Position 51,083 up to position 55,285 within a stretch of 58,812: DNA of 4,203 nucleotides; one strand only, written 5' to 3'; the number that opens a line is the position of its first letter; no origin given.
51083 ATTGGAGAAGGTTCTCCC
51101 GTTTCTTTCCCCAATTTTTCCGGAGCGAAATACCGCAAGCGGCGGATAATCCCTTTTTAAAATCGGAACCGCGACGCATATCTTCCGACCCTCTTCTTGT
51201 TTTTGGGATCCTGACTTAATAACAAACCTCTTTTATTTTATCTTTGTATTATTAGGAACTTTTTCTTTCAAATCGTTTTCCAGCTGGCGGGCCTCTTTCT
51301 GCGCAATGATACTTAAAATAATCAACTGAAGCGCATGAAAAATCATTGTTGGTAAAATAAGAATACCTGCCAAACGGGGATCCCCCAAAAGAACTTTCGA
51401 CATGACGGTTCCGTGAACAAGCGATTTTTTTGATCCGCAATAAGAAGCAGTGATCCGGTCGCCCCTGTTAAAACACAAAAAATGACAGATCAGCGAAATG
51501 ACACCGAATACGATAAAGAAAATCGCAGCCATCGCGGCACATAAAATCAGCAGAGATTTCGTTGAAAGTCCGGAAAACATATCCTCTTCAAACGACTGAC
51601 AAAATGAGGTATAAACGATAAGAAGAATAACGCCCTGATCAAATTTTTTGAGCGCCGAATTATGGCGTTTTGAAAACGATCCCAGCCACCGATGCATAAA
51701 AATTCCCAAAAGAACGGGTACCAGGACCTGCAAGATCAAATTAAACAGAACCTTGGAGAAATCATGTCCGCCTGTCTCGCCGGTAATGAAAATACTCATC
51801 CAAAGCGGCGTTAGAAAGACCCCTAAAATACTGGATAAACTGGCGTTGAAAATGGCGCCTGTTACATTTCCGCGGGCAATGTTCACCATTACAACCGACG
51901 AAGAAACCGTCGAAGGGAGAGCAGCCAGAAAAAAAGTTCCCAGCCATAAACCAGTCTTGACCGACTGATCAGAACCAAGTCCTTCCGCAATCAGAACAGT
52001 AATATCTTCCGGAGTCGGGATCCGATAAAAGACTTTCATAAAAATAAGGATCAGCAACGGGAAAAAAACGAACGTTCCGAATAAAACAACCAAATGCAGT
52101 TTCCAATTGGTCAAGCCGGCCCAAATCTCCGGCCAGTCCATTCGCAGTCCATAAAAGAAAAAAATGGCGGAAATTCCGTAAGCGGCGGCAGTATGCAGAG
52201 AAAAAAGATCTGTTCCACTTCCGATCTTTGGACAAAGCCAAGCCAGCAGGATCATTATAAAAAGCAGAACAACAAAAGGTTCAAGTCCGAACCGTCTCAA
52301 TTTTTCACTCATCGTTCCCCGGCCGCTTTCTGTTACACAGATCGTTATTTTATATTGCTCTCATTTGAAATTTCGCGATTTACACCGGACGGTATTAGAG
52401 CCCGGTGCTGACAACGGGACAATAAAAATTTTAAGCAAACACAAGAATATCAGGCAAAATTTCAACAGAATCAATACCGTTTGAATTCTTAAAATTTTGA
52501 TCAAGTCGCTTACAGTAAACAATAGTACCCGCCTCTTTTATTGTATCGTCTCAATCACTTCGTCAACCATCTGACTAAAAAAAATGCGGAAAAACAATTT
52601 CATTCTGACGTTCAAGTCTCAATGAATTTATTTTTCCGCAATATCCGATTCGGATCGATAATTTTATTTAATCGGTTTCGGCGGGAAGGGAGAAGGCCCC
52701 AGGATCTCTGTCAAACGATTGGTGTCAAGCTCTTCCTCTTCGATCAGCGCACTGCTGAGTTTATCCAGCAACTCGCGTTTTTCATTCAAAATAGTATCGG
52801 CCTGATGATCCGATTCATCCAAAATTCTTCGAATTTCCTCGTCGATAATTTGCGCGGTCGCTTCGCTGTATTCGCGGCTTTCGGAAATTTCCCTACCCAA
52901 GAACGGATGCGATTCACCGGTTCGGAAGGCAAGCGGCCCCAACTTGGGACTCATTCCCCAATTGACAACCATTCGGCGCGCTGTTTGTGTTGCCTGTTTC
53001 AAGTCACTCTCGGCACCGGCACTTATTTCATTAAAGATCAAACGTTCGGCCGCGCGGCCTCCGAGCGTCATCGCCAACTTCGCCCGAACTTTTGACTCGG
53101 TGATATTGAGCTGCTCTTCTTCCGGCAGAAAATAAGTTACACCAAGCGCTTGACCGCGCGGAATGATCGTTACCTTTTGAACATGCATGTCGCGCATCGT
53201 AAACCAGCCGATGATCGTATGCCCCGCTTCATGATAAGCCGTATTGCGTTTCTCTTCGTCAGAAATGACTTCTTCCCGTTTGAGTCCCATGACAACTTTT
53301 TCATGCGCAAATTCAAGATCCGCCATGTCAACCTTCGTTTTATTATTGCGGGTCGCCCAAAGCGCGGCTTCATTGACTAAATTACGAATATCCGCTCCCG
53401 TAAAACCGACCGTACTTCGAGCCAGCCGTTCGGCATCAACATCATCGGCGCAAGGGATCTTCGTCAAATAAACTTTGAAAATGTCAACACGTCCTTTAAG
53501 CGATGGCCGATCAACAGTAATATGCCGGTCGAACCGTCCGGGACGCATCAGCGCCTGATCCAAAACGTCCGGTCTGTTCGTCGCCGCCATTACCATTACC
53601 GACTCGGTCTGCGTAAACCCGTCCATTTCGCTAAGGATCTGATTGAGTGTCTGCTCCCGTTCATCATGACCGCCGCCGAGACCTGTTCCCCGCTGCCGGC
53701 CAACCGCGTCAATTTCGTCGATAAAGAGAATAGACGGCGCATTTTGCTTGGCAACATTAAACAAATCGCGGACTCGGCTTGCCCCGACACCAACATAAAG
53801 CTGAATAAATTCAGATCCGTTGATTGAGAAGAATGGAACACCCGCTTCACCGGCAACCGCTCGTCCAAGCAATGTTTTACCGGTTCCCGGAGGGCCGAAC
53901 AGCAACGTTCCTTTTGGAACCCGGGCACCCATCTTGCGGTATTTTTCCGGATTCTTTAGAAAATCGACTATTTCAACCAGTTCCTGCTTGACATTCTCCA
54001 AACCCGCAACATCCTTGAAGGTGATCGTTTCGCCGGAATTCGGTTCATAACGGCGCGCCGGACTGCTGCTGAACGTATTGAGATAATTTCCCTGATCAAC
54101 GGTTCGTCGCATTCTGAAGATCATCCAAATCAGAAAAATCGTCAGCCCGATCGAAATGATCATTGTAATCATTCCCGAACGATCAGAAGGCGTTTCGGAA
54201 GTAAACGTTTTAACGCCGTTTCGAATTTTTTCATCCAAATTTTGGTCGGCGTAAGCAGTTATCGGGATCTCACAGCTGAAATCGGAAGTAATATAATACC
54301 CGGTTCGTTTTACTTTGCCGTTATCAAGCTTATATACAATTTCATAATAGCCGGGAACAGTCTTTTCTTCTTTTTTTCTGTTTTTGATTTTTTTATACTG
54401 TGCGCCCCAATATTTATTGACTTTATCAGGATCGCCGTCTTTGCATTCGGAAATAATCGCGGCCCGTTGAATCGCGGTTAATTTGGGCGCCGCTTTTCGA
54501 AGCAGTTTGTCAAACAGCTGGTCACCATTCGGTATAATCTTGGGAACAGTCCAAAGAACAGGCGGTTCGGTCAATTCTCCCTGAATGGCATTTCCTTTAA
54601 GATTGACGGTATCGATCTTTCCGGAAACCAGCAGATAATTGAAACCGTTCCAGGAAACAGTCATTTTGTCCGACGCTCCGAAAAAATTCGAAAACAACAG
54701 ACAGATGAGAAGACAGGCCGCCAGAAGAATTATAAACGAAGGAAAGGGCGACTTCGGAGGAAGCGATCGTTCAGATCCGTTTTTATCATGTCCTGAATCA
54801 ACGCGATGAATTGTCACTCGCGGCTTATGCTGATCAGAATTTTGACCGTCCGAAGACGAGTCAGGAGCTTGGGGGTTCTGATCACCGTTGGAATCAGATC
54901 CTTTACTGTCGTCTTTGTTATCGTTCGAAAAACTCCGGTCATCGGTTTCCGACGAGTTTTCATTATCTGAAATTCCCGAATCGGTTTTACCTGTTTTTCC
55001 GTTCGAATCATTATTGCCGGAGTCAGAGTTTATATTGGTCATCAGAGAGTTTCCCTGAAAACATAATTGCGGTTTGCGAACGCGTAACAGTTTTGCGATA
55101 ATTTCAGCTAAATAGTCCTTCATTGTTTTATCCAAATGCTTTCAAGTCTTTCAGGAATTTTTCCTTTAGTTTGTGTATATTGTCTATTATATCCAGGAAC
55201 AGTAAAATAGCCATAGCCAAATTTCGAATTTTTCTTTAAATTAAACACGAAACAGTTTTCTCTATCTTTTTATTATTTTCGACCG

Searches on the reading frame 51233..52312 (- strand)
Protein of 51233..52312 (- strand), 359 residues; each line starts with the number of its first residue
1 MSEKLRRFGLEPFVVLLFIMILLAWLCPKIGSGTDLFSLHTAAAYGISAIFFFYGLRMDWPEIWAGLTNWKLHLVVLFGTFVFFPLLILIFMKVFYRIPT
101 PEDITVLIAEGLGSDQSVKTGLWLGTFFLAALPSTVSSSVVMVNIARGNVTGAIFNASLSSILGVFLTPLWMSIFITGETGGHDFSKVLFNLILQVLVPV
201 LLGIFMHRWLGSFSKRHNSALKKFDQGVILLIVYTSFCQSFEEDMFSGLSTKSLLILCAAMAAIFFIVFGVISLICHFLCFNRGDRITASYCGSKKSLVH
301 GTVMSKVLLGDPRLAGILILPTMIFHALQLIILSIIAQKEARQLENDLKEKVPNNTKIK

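Call 8: search_protein_families(library=pfam, proteins=[window:51233-52312:-], max_evalue=0.01)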
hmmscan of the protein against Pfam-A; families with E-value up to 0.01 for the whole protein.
window:51233-52312:- (359 aa): 2 families
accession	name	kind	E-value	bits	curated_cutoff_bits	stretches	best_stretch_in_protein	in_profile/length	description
PF13593.11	SBF_like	-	9.2e-90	301.5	25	1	12-339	2-310/313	SBF-like CPA transporter family (DUF4137)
PF01758.21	SBF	-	1.1e-10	42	24.3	1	47-239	4-183/191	Sodium Bile acid symporter family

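Call 31: find_encoding_contigs(protein=window:51233-52312:-, flank=3000, max_places=10)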
Protein window:51233-52312:- (359 aa): 2 contigs read that carry it; 1 place shown.
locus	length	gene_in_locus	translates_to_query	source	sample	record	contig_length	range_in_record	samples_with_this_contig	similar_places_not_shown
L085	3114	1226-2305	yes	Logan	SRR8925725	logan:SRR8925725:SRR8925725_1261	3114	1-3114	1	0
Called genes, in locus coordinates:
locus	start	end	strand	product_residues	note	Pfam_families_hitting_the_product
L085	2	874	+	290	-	?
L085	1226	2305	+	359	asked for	PF13593:SBF_like, PF01758:SBF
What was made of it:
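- The neighbouring SBF gene is also missing there (call 31).
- Tried and rejected: I do not take this as evidence of an empty site, because that sample also lacks neighbouring genes (call 31).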

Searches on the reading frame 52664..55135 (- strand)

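Call 8: search_protein_families(library=pfam, proteins=[window:52664-55135:-], max_evalue=0.01)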
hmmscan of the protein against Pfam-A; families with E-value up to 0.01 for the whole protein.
window:52664-55135:- (823 aa): 8 families
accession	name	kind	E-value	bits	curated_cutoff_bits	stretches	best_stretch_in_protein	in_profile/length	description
PF01434.24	Peptidase_M41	-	4.6e-69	232.5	29.9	1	623-811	2-191/191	Peptidase family M41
PF00004.35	AAA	-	2.7e-45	154.5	21.2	1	411-542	2-130/131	ATPase family associated with various cellular activities (AAA)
PF17862.7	AAA_lid_3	-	2e-11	43.7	27.2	1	565-608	1-44/45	AAA+ lid domain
PF06480.20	FtsH_ext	-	5.4e-05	23.8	25.5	1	134-215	3-90/103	FtsH Extracellular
PF07728.20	AAA_5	-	0.00024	21.6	22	1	410-530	2-136/139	AAA domain (dynein-related subfamily)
PF05496.18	RuvB_N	-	0.00063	20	27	1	406-478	32-96/159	Holliday junction DNA helicase RuvB P-loop domain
PF06068.19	TIP49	-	0.0028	17.3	23.8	1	408-445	51-90/347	TIP49 P-loop domain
PF20720.3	nSTAND3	-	0.0095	16.1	27.2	0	411-538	21-128/155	Novel STAND NTPase 3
